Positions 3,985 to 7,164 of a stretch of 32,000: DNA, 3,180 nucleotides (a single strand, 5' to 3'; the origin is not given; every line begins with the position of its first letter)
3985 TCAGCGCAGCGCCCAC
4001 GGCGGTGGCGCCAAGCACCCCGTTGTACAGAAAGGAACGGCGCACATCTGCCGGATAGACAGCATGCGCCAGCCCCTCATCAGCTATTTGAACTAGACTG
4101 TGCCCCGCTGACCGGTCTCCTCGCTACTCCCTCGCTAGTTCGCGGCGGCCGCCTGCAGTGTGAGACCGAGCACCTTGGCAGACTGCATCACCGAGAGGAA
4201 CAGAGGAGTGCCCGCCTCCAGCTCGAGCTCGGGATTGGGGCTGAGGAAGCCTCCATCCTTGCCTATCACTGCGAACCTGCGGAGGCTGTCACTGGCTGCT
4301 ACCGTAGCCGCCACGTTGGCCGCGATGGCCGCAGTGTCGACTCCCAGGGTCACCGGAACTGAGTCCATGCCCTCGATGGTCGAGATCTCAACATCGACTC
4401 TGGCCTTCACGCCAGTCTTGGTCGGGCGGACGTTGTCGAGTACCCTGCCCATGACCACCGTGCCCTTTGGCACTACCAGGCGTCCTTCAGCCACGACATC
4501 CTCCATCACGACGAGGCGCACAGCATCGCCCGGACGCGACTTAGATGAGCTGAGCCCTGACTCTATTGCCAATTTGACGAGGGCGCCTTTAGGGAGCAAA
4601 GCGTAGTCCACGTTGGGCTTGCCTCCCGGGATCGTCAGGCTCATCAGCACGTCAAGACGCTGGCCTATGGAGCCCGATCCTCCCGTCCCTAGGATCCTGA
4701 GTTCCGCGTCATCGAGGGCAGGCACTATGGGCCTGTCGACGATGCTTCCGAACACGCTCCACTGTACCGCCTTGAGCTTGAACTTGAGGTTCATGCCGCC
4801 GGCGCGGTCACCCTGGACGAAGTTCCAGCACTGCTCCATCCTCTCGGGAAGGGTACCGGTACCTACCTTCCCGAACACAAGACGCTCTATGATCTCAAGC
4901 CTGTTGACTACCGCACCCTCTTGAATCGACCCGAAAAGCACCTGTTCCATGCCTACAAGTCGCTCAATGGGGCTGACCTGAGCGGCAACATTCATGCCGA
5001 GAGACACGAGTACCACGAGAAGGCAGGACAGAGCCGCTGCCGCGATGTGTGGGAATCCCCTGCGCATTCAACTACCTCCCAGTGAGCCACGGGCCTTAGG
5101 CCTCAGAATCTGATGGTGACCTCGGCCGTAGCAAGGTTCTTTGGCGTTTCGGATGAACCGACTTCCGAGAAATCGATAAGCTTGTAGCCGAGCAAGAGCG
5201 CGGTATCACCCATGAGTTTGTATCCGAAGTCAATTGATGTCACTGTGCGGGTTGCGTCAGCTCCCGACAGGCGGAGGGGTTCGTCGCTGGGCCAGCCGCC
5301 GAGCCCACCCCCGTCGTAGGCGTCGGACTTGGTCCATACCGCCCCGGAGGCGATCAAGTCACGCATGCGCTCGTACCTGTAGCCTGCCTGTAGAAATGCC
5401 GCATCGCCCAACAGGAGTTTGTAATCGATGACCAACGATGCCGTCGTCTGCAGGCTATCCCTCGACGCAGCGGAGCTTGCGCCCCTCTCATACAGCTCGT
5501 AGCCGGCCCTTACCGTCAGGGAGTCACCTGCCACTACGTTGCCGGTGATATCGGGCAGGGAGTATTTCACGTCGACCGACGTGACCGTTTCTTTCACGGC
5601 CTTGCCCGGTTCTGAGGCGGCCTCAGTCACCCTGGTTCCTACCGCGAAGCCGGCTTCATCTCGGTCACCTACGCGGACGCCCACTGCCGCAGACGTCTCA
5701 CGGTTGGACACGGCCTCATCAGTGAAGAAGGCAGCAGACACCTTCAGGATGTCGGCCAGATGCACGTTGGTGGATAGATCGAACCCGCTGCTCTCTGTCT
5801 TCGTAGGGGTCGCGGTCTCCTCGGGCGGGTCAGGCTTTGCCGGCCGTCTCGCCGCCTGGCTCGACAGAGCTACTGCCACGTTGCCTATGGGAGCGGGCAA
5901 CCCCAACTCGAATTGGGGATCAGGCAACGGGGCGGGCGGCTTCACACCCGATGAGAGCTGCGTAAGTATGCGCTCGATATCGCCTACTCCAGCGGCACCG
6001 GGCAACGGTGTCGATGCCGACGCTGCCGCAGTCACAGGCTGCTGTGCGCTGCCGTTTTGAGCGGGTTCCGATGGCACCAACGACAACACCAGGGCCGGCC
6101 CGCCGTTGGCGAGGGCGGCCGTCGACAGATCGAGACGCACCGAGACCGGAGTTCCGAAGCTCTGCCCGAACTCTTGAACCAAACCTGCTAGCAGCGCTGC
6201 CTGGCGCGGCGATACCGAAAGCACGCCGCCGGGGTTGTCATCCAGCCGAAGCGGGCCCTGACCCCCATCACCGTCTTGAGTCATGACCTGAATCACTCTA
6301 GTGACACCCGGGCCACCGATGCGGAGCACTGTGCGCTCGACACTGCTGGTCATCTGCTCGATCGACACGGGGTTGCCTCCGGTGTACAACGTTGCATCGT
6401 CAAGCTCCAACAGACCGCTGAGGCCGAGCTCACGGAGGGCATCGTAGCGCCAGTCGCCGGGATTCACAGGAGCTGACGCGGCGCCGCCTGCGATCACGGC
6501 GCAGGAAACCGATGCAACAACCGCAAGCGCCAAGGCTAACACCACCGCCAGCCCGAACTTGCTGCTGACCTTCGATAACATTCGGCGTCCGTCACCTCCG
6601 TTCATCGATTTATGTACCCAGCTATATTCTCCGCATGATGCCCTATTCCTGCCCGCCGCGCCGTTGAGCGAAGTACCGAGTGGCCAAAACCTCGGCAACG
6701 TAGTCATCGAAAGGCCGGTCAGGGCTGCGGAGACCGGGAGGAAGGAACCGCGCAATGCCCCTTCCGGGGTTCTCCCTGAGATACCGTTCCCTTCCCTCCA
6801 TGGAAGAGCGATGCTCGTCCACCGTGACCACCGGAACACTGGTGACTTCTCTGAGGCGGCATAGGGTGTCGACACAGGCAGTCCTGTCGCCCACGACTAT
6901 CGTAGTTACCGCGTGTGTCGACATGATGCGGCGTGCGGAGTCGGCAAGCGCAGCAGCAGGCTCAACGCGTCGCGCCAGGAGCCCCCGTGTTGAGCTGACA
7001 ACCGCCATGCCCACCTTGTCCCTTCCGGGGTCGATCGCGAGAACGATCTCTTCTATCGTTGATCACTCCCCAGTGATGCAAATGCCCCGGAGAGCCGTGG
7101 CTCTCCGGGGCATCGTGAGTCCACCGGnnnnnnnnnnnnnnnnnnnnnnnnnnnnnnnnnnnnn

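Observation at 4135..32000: Outer-membrane biogenesis supercluster fused head-to-tail with a sporulation gene block on one strand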

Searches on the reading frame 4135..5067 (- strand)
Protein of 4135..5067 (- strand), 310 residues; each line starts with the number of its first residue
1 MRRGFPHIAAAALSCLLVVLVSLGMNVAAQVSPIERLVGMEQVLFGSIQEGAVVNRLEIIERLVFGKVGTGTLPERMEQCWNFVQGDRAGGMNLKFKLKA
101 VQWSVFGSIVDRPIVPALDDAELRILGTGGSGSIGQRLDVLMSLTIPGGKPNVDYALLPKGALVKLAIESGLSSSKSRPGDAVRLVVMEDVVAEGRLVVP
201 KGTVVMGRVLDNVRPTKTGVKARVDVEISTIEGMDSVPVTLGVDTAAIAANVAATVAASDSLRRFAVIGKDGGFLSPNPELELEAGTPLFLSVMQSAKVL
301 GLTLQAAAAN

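Call 3: search_protein_families(library=pfam, proteins=[window:4135-5067:-], max_evalue=0.01)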
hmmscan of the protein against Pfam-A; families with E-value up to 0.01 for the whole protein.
window:4135-5067:- (310 aa): 0 families

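Call 5: search_protein_families(library=ncbifam, proteins=[window:4135-5067:-], max_evalue=0.01)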
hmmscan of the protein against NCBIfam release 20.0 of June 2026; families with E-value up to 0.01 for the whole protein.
window:4135-5067:- (310 aa): 0 families

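Call 32: search_protein_families(library=pfam, proteins=[window:4135-5067:-], max_evalue=10)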
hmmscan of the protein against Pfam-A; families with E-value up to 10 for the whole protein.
window:4135-5067:- (310 aa): 2 families
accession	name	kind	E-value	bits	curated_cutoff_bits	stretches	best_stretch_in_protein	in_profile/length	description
PF03743.19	TrbI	-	0.011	16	35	1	158-244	2-83/188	Bacterial conjugation TrbI-like protein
PF12508.14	Transposon_TraM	-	0.012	16.7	25.1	1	176-241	10-67/145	Conjugative transposon, TraM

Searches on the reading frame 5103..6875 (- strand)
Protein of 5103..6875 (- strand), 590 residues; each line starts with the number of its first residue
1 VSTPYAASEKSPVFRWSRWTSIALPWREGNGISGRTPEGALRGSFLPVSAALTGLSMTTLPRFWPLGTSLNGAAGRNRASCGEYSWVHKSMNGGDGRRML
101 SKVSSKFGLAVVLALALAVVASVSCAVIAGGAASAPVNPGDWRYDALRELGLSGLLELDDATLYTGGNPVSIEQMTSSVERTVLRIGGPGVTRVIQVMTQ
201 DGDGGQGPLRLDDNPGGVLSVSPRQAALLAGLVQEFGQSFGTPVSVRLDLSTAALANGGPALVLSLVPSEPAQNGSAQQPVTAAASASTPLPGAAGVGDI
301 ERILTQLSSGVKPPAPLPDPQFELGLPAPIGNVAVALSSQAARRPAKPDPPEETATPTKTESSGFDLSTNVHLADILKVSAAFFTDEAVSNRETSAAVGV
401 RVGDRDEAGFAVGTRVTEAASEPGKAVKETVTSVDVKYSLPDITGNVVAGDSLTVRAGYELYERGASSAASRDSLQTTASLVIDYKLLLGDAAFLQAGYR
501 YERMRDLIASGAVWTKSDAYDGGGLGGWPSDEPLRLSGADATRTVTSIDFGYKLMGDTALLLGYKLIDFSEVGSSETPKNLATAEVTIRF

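Call 3: search_protein_families(library=pfam, proteins=[window:5103-6875:-], max_evalue=0.01)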
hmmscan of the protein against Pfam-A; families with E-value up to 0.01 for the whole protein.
window:5103-6875:- (590 aa): 0 families

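Call 5: search_protein_families(library=ncbifam, proteins=[window:5103-6875:-], max_evalue=0.01)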
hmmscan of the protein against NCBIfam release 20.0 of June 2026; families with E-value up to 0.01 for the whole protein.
window:5103-6875:- (590 aa): 0 families

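Call 32: search_protein_families(library=pfam, proteins=[window:5103-6875:-], max_evalue=10)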
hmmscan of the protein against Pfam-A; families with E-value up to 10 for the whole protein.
window:5103-6875:- (590 aa): 0 families

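Call 102: search_protein_families(library=pfam, proteins=[window:5103-6590:-], max_evalue=10)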
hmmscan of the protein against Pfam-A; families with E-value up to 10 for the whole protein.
window:5103-6590:- (495 aa): 0 families

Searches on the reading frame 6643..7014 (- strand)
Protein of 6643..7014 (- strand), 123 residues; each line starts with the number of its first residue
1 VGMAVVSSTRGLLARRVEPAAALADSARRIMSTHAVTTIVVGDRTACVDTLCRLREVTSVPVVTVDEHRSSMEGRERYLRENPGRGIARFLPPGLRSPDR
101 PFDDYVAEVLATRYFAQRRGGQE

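Call 32: search_protein_families(library=pfam, proteins=[window:6643-7014:-], max_evalue=10)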
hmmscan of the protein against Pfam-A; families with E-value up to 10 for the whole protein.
window:6643-7014:- (123 aa): 1 family
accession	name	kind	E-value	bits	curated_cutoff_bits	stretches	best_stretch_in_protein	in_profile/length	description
PF03652.20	RuvX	-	0.014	16.2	29.2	1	49-79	76-106/134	Holliday junction resolvase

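Call 102: search_protein_families(library=pfam, proteins=[window:6643-7014:-], max_evalue=10)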
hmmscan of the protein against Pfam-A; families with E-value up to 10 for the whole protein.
window:6643-7014:- (123 aa): 1 family
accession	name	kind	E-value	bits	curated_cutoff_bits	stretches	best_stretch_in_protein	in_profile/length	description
PF03652.20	RuvX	-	0.014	16.2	29.2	1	49-79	76-106/134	Holliday junction resolvase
